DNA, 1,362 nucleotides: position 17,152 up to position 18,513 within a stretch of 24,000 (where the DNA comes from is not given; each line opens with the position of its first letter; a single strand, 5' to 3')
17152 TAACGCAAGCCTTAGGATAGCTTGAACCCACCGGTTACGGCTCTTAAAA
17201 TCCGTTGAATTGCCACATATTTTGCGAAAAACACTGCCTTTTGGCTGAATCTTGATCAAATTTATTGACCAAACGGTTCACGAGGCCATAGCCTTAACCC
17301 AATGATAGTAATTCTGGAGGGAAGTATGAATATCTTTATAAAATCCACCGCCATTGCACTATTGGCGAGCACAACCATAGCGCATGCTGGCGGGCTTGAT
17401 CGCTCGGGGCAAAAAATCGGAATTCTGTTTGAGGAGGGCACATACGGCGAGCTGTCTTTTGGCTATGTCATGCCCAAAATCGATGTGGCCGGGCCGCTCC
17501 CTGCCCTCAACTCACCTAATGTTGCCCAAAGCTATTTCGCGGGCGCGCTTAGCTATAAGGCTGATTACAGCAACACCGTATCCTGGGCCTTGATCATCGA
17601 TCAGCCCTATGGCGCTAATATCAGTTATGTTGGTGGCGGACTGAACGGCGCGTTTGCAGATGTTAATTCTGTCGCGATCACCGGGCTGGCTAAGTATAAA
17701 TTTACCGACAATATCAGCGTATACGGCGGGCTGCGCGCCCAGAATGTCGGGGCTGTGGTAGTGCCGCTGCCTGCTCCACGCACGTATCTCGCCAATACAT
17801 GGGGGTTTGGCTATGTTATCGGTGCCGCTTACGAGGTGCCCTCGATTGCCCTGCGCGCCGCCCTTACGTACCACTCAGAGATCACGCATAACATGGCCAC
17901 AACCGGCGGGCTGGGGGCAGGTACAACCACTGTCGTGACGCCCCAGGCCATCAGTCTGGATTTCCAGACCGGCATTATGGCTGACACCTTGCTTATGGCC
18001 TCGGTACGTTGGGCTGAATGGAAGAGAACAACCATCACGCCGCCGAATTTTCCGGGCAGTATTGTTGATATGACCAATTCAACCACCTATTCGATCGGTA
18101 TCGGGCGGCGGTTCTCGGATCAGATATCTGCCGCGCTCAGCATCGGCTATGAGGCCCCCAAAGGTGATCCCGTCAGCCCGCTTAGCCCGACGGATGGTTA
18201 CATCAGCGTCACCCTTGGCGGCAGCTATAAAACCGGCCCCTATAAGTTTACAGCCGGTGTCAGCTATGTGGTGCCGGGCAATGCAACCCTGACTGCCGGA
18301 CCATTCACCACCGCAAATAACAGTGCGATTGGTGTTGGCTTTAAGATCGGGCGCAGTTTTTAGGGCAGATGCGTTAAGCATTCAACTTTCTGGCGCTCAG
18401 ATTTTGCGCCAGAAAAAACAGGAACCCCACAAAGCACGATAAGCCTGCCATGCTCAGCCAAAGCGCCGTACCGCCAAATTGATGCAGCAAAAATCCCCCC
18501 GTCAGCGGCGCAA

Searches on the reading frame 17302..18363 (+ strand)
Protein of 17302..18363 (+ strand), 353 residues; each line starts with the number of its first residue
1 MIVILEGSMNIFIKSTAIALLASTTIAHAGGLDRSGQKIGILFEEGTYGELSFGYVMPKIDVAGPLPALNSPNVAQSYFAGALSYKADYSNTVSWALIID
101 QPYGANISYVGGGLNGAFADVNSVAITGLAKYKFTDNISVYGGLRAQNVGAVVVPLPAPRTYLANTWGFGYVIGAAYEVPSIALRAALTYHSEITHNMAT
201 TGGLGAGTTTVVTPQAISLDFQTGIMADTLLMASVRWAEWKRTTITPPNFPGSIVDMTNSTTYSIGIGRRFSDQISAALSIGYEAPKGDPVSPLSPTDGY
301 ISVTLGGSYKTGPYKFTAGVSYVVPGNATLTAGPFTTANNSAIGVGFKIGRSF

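Call 49: search_protein_families(library=pfam, proteins=[window:17302-18363:+], max_evalue=0.001)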
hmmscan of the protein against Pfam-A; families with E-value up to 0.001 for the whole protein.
window:17302-18363:+ (353 aa): 1 family
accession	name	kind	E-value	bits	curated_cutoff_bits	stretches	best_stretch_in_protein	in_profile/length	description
PF03349.22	Toluene_X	-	0.0005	19.1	29.7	0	73-203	86-236/421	Outer membrane protein transport protein (OMPP1/FadL/TodX)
